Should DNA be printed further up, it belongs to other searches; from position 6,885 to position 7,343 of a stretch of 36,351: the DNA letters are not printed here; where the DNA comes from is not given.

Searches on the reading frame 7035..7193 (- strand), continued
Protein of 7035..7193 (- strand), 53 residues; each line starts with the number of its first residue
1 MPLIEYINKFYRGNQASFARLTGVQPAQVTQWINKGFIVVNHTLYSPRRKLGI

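Call 60: list_cluster_members(proteins=[P0034, P0041, P0030, P0023, P0031, P0038, P0035, P0040, P0007, window:7035-7193:-])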
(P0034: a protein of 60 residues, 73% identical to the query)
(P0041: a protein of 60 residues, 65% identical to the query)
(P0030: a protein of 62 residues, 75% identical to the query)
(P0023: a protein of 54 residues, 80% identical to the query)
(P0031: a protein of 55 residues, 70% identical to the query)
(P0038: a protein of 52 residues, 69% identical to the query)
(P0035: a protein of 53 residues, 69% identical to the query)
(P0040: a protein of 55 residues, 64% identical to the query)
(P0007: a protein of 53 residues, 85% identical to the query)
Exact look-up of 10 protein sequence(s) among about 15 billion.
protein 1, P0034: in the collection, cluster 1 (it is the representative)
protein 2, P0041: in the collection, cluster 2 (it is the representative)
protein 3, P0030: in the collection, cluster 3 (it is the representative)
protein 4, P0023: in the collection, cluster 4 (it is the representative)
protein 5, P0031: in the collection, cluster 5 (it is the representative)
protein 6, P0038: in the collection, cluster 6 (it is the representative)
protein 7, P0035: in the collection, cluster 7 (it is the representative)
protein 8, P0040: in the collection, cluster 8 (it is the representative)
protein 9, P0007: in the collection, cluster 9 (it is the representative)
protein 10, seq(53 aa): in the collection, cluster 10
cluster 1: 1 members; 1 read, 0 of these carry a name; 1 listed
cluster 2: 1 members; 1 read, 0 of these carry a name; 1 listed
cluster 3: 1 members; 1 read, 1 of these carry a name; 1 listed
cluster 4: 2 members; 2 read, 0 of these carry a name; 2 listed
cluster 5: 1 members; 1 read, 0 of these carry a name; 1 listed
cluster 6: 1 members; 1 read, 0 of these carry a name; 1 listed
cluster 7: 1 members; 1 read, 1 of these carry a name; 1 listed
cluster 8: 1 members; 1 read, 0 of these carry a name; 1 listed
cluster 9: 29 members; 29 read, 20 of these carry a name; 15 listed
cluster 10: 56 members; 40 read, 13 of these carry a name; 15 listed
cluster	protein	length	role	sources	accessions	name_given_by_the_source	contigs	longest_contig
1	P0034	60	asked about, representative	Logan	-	-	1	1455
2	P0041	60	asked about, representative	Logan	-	-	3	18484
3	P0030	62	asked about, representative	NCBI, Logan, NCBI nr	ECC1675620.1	helix-turn-helix domain-containing protein [Salmonella enterica]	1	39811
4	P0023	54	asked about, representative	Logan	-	-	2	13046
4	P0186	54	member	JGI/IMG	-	-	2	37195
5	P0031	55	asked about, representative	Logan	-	-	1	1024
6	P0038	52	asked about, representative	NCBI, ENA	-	-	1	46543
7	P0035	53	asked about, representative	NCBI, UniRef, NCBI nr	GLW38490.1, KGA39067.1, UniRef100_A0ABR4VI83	5-methyltetrahydropteroyltriglutamate--homocysteine methyltransferase [Pectobacterium ... | 5-methyltetrahydropteroyltriglutamate--homocysteine methyltransferase n=1 ...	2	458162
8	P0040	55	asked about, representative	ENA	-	-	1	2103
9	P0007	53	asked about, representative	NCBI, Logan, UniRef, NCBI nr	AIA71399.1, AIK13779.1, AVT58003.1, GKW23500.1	hypothetical protein WCU81_02135 [Pectobacterium atrosepticum] | hypothetical protein n=1 Tax=Pectobacterium TaxID=122277 RepID=UPI000499EAE6 | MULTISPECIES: hypothetical protein [Pectobacterium]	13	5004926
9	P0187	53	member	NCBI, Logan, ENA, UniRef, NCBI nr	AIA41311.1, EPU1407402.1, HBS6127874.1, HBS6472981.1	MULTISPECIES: hypothetical protein [Enterobacteriaceae] | hypothetical protein n=1 Tax=Enterobacteriaceae TaxID=543 RepID=UPI0004994AD9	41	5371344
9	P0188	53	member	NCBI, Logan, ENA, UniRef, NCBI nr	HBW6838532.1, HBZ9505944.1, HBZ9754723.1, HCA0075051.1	TPA: hypothetical protein MNC05_001815 [Klebsiella pneumoniae] | hypothetical protein n=1 Tax=Klebsiella pneumoniae TaxID=573 RepID=UPI0032F5F94F | hypothetical protein [Klebsiella pneumoniae]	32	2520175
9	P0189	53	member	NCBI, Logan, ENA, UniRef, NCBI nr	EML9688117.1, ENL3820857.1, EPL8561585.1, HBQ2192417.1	TPA: hypothetical protein ACOWSL_002194 [Klebsiella pneumoniae] | hypothetical protein n=1 Tax=Klebsiella TaxID=570 RepID=UPI000A9853C4 | hypothetical protein [Klebsiella sp. HMSC09D12]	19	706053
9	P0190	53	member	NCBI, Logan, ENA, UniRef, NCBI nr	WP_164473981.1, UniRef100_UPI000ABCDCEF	hypothetical protein [Klebsiella aerogenes] | hypothetical protein n=1 Tax=Klebsiella aerogenes TaxID=548 RepID=UPI000ABCDCEF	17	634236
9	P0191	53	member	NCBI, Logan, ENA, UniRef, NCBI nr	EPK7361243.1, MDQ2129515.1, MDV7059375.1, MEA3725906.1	hypothetical protein VBL11_21615 [Enterobacter cloacae] | hypothetical protein n=1 Tax=Enterobacteriaceae TaxID=543 RepID=UPI0015595008 | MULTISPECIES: hypothetical protein [Enterobacteriaceae]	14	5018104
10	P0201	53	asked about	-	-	hypothetical protein LLE23_003102 [Escherichia coli] | DNA-binding transcriptional regulator YdaS (Cro superfamily) | Uncharacterized protein n=10 Tax=Enterobacteriaceae TaxID=543 RepID=M1EXT5_ECOLX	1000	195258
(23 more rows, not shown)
